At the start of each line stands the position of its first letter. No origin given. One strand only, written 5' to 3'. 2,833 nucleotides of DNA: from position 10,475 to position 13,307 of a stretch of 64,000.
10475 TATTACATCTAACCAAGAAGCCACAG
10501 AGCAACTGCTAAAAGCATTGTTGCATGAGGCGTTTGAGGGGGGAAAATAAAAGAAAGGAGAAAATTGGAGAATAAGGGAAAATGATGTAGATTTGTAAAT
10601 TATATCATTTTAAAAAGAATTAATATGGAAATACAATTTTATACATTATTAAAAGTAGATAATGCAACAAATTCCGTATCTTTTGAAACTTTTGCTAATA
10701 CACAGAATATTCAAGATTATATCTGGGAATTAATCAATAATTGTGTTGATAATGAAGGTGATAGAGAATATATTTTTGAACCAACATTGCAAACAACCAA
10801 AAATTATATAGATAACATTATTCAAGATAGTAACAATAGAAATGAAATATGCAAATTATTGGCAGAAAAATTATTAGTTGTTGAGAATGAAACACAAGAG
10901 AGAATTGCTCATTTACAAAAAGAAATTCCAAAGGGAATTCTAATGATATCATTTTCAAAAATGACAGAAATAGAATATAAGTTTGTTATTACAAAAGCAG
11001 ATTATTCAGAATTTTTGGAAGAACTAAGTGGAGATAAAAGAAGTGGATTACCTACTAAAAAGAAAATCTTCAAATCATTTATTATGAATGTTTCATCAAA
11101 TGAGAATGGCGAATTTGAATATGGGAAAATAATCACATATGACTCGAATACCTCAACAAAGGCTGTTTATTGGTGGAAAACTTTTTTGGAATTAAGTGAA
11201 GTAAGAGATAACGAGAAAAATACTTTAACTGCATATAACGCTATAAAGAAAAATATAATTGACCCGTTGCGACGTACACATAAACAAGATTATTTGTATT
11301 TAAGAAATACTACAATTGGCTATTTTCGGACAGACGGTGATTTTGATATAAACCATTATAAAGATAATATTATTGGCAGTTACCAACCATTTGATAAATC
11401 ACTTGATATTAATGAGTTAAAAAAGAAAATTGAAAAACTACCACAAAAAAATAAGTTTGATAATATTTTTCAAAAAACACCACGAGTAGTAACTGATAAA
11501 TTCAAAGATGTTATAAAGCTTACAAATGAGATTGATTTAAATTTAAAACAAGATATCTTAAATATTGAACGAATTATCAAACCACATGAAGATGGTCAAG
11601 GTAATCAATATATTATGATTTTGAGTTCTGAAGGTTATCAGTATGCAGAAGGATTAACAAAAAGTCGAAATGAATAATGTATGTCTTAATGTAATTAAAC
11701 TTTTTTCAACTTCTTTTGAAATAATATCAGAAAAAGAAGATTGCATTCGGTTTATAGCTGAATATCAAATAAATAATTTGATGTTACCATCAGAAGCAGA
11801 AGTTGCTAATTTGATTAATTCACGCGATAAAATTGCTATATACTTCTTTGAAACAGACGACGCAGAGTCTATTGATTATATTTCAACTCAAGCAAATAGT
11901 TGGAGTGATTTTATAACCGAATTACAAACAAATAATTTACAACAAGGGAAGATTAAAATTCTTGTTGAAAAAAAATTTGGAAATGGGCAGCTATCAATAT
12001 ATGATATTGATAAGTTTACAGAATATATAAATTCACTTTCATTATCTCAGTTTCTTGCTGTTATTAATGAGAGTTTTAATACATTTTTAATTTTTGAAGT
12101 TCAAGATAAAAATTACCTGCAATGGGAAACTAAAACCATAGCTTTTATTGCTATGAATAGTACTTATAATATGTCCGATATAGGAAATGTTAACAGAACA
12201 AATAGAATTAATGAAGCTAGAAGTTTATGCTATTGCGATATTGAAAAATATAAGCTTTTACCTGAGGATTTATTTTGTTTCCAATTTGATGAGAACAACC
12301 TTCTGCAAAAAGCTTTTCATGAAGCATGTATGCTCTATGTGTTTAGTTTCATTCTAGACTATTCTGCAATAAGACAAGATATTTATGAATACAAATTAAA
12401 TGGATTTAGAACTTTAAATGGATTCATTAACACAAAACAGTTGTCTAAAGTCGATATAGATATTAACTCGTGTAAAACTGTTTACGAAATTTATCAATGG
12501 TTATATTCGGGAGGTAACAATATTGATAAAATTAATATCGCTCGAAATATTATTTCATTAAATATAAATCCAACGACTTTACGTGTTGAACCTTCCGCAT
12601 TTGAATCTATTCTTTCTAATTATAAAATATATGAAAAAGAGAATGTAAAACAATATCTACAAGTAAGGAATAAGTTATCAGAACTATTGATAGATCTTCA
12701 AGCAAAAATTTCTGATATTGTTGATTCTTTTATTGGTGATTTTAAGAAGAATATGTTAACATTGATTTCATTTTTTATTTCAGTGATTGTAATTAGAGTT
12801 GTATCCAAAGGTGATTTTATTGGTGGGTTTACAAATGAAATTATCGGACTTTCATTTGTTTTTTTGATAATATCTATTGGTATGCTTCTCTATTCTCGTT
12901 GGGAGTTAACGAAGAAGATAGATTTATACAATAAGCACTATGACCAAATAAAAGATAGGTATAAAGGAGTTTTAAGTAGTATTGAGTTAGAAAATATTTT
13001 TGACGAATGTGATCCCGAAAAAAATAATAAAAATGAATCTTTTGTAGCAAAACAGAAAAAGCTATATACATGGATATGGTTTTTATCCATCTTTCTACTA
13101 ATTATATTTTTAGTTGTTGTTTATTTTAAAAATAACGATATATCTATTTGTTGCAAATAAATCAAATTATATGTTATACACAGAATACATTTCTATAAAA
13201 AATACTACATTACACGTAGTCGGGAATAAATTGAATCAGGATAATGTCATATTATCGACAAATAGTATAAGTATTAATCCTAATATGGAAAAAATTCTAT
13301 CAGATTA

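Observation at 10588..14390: Uncharacterised three-gene module (NdpA-like / membrane-anchored 496-aa protein / NdpA-like) docked to the 3' end of a type I R-M operon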

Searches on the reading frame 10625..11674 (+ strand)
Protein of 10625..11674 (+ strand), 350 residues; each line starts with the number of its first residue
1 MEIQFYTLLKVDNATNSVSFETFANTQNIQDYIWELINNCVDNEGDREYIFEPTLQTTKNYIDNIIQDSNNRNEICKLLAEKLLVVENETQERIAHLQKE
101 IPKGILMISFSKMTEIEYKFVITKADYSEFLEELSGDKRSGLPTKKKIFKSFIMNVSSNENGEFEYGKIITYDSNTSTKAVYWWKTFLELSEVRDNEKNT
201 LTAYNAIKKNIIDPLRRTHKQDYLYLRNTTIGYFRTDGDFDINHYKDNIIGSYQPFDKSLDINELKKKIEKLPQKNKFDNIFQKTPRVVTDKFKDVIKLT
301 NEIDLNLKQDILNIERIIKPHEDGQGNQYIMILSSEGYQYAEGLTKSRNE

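Call 3: search_protein_families(library=pfam, proteins=[window:10625-11674:+], max_evalue=1)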
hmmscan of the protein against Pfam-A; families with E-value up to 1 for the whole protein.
window:10625-11674:+ (350 aa): 1 family
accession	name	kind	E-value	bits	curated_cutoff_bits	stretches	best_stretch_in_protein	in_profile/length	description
PF23285.1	DUF7078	-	0.017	15.9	23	0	204-245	5-43/89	Domain of unknown function (DUF7078)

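Call 4: search_protein_families(library=padloc, proteins=[window:10625-11674:+], max_evalue=1)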
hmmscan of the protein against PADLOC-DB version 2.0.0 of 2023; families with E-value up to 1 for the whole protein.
window:10625-11674:+ (350 aa): 1 family
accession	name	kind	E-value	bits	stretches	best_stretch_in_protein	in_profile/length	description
PDLC02667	DndD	-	0.00077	16.3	1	13-156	335-478/657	DndD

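Call 5: search_protein_families(library=ncbifam, proteins=[window:10625-11674:+], max_evalue=1)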
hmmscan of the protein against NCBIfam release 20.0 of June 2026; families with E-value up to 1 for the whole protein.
window:10625-11674:+ (350 aa): 2 families
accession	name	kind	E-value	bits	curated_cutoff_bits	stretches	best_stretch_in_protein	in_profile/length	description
NF052465.1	typeII_restric_endo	equivalog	0.0012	18.1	290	1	56-127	133-205/209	type II restriction-modification system restriction endonuclease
TIGR01385.1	TFSII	equivalog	0.021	14.5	237.1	1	59-120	127-188/300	transcription elongation factor S-II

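Call 6: search_protein_families(library=phrogs, proteins=[window:10625-11674:+], max_evalue=1)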
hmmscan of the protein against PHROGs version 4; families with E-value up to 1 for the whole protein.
window:10625-11674:+ (350 aa): 2 families
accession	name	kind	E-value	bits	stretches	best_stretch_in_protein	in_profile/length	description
phrog_30064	-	unknown function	3e-27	96.6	1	31-334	29-336/346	-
phrog_28500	-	unknown function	0.36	12.4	0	178-211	4-34/91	-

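Call 9: search_solved_structures(query=window:10625-11674:+, max_evalue=10)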
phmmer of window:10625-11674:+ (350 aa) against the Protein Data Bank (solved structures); distinct sequences matched with E-value up to 10: 4.
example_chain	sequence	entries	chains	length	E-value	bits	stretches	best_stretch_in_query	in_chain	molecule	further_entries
3jqh_A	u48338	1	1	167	0.017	17.5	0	261-287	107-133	C-type lectin domain family 4 member M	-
3m6q_A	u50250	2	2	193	1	11.7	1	272-334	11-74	Peptide deformylase 1B | Peptide deformylase 1B, chloroplastic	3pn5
26ln_A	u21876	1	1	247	1.1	11.6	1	120-182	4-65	Ribosome Inactivating Protein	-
9h91_J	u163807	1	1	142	1.8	10.9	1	75-122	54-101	50S ribosomal protein L13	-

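Call 23: find_homologous_proteins(query=window:10625-11674:+)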
Query window:10625-11674:+ (350 aa): 150 proteins with E <= 0.001 among 2082 candidates; the best 120 are listed.
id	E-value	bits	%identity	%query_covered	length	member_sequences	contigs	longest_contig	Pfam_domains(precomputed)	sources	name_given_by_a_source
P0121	6.5e-189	645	83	100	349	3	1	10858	-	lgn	-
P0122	3.6e-185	633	81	100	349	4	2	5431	-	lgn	-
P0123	4.5e-184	629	80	100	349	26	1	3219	-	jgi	jgi:hypothetical protein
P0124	1.9e-182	624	81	100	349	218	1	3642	-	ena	-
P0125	5.7e-179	613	79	100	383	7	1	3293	-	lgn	-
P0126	6.1e-163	560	74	100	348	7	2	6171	-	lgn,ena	-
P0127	3.3e-162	557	73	100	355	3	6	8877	-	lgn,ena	-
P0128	1.2e-160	552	72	100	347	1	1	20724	-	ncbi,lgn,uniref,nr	ncbi:nucleoid-associated protein [Treponema pedis]|uniref:nucleoid-associated protein n=1 Tax=Trepon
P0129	1.7e-155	535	69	100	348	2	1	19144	-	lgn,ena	-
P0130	3.9e-155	534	71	100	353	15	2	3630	-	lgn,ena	-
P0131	2.2e-153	528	66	100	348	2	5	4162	-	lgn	-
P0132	2.2e-152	525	66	100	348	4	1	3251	-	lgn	-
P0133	1.2e-151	523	66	100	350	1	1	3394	-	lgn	-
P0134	2.7e-149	515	65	100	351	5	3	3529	-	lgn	-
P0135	4.7e-149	514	66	99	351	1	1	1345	-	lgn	-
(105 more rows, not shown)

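Call 48: predict_structure(alignment_id=A2)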
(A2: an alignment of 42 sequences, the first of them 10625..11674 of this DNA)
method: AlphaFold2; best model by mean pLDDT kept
length: 350 residues; sequences in the alignment: 42
mean_pLDDT: 84.1   pTM: 0.63
mean pLDDT of the five models: 84.1, 83.4, 83.4, 83.1, 81.8
residues with pLDDT >= 90: 142; 70-90: 162; 50-70: 33; < 50: 13
segments of 3 or more residues with pLDDT < 50: 132-141
pLDDT, mean of each block of 10 residues (from residue 1): 91 93 77 81 65 89 89 95 95 87 91 92 82 44 57 91 87 66 90 85 96 91 89 90 93 89 94 85 91 78 75 77 90 87 73
secondary structure, 60 per line:
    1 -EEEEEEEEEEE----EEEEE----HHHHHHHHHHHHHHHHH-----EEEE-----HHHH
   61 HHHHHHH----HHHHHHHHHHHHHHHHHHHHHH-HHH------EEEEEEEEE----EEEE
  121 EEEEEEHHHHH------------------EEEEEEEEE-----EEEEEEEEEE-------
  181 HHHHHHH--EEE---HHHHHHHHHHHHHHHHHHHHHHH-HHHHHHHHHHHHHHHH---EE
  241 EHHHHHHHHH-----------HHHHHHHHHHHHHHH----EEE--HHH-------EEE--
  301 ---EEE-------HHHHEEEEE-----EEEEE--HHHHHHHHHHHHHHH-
elements in order: E2-12 E17-21 H26-42 E48-51 H57-67 H72-93 E104-112 E117-126 H127-131 E150-158 E164-173 H181-187 E190-192 H196-218 H220-235 E239-241 H242-250 H262-276 E281-283 E296-298 E304-306 H314-317 E318-322 E328-332 H335-349

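Call 55: fold_search(model_id=the predicted structure, library=pdb)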
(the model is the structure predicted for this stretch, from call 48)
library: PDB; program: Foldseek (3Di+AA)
matches with E <= 10: 448; with E <= 0.001: 0
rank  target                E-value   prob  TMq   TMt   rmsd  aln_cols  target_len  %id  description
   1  3tga                  1.9e-01  0.13  0.10  0.17  12.8        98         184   10  Crystal structure of L130R mutant of Nitrophorin 4 from Rhodnius prolixus at pH 7.4 (released 2012-05-30)
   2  5n61_P                2.9e-01  0.08  0.11  0.08  20.0       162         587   10  RNA polymerase I initially transcribing complex (released 2017-04-05)
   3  9e5c_5d               3.6e-01  0.03  0.12  0.05  22.0       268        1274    8  Cryo-EM structure of 96 nm repeat of microtubule doublet from T. brucei flagellum (released 2025-03-12)
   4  2ofr                  3.8e-01  0.12  0.10  0.17  12.9        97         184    9  1.00 A Crystal Structure Of V36A/D129A/L130A Mutant of Nitrophorin 4 From Rhodnius Prolixus Complexed With Nitric Oxide  (released 2008-01-08)
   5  1np4                  3.8e-01  0.11  0.11  0.18  14.7       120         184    8  CRYSTAL STRUCTURE OF NITROPHORIN 4 FROM RHODNIUS PROLIXUS (released 1998-08-05)
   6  4qhw                  3.8e-01  0.08  0.08  0.07  14.0       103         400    6  Crystal structure of a putative two-domain sugar hydrolase (BACCAC_02064) from Bacteroides caccae ATCC 43185 at 1.35 A r (released 2014-07-23)
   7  5o7x_A                3.8e-01  0.06  0.12  0.08  21.7       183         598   14  CRYSTAL STRUCTURE OF S. CEREVISIAE CORE FACTOR AT 3.2A RESOLUTION (released 2017-08-02)
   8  9xl7_A                4.0e-01  0.08  0.09  0.12  14.3       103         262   11  Crystal structure of the complex of the GH16 carrageenase SfGH16 from Saccharicrinis fermentans with an oligotetrasacc (released 2026-03-11)
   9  1sxx                  4.5e-01  0.12  0.10  0.17  12.8        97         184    9  1.0 A Crystal Structure of D129A/L130A Mutant of Nitrophorin 4 Complexed with Nitric Oxide (released 2004-06-08)
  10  2at3                  4.8e-01  0.10  0.10  0.17  13.3        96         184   10  1.00 A Crystal Structure Of L123V/L133V Mutant of Nitrophorin 4 From Rhodnius Prolixus Complexed With Imidazole at pH 5. (released 2006-08-22)
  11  5o46_A                5.0e-01  0.20  0.11  0.28  12.4        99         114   11  Crystal structure of Iristatin, a secreted salivary cystatin from the hard tick Ixodes ricinus (released 2018-06-13)
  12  6jqv_A                5.3e-01  0.08  0.13  0.22  20.2       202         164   14  Crystal structure of Arabidopsis thaliana NRP2 (released 2019-07-10)
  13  5nyj_C                5.6e-01  0.04  0.11  0.14  16.3       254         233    6  Anbu from Hyphomicrobium sp. strain MC1 - SG: C2 (released 2017-05-24)
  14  8r28                  6.3e-01  0.16  0.10  0.29  14.9        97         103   12  Crystal structure of Amacstatin-1, a cystatin from the hard tick Amblyomma maculatum (released 2024-11-13)
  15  1sxw                  6.3e-01  0.10  0.10  0.17  13.1        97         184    8  1.05 A Crystal Structure of D30A Mutant of Nitrophorin 4 from Rhodnius Prolixus Complexed with Nitric Oxide (released 2004-06-08)
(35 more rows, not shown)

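Call 91: search_protein_families(library=pfam, alignment_id=A2, max_evalue=0.01)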
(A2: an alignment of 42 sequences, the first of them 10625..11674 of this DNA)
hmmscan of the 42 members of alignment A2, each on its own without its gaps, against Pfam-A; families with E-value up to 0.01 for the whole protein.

A. member 1, window:10625-11674:+ (350 aa): 0 families

B. families by the number of members that match (of 42 scanned): 2 families
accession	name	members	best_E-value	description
PF04245.18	NA37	2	0.00013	37-kD nucleoid-associated bacterial protein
PF22881.1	FilE_C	1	0.00051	FilE, C-terminal domain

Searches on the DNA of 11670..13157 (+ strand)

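Call 102: search_dna_similar(query=L071:5289-7702:+, collection=ecoli_genomes, mode=distant, max_evalue=0.001, max_rows=10)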
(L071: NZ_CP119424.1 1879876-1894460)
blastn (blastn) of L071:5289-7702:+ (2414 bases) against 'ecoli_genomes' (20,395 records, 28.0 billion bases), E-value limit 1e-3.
No match.
